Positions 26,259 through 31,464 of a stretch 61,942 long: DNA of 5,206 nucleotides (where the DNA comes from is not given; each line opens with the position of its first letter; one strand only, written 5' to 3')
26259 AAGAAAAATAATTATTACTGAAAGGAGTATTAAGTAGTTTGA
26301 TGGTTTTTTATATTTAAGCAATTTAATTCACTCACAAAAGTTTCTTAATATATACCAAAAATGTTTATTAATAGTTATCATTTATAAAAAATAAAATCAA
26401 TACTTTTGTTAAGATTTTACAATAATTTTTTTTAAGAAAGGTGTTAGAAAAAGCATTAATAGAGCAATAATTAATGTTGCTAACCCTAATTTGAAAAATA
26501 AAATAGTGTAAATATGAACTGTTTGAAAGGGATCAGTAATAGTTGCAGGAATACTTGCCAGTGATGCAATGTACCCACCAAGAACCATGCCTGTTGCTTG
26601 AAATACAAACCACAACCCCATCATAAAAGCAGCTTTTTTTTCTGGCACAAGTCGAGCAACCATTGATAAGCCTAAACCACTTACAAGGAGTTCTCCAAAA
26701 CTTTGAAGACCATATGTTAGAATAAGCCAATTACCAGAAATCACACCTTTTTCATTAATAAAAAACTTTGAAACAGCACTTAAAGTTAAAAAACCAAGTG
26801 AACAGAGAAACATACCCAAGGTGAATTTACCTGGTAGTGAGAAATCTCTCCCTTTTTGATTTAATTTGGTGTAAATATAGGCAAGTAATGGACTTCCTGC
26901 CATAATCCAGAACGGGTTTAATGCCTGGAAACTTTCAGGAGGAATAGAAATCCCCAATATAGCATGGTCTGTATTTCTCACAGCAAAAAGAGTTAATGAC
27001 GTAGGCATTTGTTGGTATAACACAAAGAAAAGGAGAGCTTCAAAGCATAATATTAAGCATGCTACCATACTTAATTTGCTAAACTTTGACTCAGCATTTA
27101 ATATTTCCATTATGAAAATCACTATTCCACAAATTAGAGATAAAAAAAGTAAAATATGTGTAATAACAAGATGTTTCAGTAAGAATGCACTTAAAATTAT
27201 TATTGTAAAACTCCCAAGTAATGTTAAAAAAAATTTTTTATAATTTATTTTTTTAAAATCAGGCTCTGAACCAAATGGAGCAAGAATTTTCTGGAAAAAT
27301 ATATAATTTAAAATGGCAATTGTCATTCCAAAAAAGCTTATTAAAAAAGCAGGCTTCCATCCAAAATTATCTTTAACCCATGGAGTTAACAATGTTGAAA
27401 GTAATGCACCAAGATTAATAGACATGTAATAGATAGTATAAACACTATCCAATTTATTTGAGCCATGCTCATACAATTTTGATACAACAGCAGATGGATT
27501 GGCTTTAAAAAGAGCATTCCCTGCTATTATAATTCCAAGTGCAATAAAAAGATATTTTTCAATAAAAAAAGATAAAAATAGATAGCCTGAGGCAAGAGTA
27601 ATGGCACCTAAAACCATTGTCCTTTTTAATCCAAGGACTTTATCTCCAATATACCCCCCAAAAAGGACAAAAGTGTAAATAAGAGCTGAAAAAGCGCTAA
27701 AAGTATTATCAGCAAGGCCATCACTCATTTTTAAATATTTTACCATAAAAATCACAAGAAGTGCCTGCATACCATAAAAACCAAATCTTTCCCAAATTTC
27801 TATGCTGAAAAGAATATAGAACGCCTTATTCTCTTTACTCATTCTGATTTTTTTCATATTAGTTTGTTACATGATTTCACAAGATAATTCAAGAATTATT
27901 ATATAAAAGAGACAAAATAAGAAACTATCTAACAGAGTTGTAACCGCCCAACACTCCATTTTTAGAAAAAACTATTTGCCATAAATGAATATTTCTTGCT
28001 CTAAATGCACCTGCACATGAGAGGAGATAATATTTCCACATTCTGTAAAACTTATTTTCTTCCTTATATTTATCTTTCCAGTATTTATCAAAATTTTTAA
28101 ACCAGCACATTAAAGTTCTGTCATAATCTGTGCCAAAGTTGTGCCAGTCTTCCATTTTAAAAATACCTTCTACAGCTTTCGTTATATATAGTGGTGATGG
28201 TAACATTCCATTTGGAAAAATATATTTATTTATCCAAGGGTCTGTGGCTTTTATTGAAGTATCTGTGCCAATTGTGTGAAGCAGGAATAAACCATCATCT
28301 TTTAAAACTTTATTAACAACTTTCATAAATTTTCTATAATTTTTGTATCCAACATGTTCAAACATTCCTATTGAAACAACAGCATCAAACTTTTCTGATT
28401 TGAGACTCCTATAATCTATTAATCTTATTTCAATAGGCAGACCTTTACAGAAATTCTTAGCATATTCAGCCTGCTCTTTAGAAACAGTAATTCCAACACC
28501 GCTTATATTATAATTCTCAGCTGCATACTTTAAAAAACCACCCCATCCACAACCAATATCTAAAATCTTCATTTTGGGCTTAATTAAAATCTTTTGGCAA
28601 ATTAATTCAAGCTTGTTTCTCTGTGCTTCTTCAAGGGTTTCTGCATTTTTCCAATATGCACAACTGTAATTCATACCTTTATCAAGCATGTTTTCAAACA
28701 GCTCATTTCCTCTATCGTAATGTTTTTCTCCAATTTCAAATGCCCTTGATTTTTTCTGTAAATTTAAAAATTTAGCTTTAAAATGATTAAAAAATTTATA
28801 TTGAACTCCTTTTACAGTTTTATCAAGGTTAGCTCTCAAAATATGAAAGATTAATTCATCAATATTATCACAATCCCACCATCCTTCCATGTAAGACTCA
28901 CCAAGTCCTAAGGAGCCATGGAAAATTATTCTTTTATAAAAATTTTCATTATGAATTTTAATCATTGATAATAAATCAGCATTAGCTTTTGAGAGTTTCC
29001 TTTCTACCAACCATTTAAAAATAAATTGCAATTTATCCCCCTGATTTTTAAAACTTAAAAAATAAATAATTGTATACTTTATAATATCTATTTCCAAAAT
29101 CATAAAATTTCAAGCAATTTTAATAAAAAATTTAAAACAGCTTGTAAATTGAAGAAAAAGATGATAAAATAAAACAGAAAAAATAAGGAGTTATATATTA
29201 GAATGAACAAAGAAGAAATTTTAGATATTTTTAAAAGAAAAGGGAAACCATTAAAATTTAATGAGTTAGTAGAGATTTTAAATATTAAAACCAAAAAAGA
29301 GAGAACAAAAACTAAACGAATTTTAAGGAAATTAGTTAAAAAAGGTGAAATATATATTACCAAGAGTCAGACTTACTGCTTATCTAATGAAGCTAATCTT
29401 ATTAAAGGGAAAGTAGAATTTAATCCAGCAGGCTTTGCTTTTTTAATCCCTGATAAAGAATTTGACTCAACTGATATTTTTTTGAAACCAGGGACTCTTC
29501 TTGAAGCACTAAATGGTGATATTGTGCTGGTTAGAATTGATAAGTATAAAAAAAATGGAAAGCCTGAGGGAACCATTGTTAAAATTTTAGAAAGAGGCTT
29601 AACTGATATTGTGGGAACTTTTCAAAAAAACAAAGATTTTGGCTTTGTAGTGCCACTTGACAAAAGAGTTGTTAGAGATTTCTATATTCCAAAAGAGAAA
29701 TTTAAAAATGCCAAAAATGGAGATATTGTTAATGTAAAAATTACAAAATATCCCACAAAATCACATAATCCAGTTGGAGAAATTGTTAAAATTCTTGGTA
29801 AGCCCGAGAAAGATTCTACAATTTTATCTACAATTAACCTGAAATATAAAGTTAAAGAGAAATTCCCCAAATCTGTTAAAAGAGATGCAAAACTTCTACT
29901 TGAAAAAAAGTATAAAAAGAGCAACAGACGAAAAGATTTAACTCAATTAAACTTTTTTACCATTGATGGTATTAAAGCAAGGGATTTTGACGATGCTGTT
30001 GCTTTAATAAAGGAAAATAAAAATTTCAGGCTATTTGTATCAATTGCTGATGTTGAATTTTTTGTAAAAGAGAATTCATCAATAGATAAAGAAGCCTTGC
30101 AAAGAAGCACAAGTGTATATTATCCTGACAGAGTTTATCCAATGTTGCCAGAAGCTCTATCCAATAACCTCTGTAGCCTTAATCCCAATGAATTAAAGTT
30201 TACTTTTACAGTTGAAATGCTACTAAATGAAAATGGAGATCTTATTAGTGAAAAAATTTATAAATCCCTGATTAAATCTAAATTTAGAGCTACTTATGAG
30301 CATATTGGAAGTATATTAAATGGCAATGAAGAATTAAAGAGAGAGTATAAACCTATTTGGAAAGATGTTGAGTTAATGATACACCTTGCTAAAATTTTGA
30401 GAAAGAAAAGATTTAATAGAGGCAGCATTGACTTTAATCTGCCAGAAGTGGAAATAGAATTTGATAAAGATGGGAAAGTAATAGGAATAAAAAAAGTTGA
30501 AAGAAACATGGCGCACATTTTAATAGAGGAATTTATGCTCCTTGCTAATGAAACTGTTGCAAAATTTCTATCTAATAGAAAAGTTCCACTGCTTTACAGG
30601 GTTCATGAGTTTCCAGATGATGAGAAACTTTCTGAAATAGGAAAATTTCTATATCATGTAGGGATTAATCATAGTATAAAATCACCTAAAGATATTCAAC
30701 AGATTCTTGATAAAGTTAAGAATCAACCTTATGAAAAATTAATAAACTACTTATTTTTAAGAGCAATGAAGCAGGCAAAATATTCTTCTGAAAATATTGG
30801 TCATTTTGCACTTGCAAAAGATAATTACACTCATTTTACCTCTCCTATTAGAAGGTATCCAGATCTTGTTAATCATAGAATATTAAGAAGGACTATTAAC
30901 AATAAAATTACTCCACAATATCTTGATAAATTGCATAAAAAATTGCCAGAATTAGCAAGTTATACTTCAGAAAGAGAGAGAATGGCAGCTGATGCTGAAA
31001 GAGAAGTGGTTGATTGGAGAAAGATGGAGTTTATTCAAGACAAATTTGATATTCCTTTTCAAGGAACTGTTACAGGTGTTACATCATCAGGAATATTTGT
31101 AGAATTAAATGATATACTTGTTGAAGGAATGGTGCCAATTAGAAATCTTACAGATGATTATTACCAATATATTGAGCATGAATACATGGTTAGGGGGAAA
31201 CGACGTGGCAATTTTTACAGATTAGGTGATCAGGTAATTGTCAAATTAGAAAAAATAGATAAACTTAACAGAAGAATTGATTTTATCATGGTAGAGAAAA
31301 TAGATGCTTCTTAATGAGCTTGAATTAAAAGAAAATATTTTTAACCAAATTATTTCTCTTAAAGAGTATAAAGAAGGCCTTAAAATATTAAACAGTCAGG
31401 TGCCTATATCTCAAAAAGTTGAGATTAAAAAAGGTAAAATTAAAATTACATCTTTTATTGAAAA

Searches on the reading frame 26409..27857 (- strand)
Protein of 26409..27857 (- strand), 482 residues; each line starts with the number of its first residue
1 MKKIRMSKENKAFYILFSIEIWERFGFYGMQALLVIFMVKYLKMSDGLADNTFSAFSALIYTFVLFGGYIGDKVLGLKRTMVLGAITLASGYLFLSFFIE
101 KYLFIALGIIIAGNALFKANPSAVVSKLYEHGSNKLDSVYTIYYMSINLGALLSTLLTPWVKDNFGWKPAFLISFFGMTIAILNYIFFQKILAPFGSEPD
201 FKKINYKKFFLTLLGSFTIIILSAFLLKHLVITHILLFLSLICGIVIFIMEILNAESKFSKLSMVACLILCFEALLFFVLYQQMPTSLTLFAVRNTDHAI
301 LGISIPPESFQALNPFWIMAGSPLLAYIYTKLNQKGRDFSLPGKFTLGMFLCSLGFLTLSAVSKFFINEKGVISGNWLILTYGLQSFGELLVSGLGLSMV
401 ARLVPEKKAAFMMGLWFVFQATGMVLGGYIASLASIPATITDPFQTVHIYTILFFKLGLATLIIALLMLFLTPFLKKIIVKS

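Call 51: search_protein_families(library=pfam, proteins=[window:26409-27857:-], max_evalue=1e-8)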
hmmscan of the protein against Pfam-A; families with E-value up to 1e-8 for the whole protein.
window:26409-27857:- (482 aa): 2 families
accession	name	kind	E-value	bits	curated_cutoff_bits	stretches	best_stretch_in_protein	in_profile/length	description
PF00854.27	PTR2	-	4.5e-68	230.4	27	1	79-436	2-381/392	POT family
PF07690.21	MFS_1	-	1.3e-18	67.4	33.4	1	25-268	10-278/347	Major Facilitator Superfamily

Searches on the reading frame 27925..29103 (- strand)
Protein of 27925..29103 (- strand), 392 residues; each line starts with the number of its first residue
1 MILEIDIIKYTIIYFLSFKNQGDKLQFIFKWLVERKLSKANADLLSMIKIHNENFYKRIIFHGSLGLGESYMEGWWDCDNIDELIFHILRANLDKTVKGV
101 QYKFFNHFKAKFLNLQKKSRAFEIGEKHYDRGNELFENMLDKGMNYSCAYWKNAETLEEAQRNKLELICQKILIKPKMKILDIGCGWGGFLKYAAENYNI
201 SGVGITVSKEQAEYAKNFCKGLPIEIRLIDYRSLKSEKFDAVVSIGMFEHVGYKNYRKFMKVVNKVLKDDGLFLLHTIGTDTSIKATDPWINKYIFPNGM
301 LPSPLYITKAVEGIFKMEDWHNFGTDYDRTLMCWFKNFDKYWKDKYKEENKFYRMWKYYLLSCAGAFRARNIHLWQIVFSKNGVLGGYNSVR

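Call 51: search_protein_families(library=pfam, proteins=[window:27925-29103:-], max_evalue=1e-8)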
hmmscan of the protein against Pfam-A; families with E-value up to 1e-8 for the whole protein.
window:27925-29103:- (392 aa): 6 families
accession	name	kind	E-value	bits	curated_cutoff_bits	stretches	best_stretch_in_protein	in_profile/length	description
PF02353.26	CMAS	-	8.8e-84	281.5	27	1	117-377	2-273/273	Mycolic acid cyclopropane synthetase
PF13649.12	Methyltransf_25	-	1.7e-15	57.9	27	1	180-271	1-97/97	Methyltransferase domain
PF08241.18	Methyltransf_11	-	4.6e-15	56.5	21.2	1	181-274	1-94/95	Methyltransferase domain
PF13489.12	Methyltransf_23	-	2e-12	47.6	27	1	170-297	14-137/164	Methyltransferase domain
PF08242.18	Methyltransf_12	-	1.7e-11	45.2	30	1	181-273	1-98/98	Methyltransferase domain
PF13847.12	Methyltransf_31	-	4.2e-10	39.9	27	1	174-280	1-114/145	Methyltransferase domain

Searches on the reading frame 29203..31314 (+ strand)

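Call 51: search_protein_families(library=pfam, proteins=[window:29203-31314:+], max_evalue=1e-8)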
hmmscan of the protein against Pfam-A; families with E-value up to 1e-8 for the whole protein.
window:29203-31314:+ (703 aa): 5 families
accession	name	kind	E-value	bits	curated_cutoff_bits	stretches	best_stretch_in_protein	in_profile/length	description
PF00773.25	RNB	-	1e-112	377.1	29.3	1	243-566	1-325/326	RNB domain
PF17876.7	CSD2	-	3.4e-30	104.4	26.2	1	148-222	1-74/74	Cold shock domain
PF08206.17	OB_RNB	-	2.8e-29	101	24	2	69-128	1-58/58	Ribonuclease B OB domain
PF22896.3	OB_RNR_1st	-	1.4e-10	41.6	28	0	31-120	11-97/99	Ribonuclease R, OB first domain, N-terminal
PF00575.29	S1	-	5.2e-10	40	22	1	619-694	8-71/74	S1 RNA binding domain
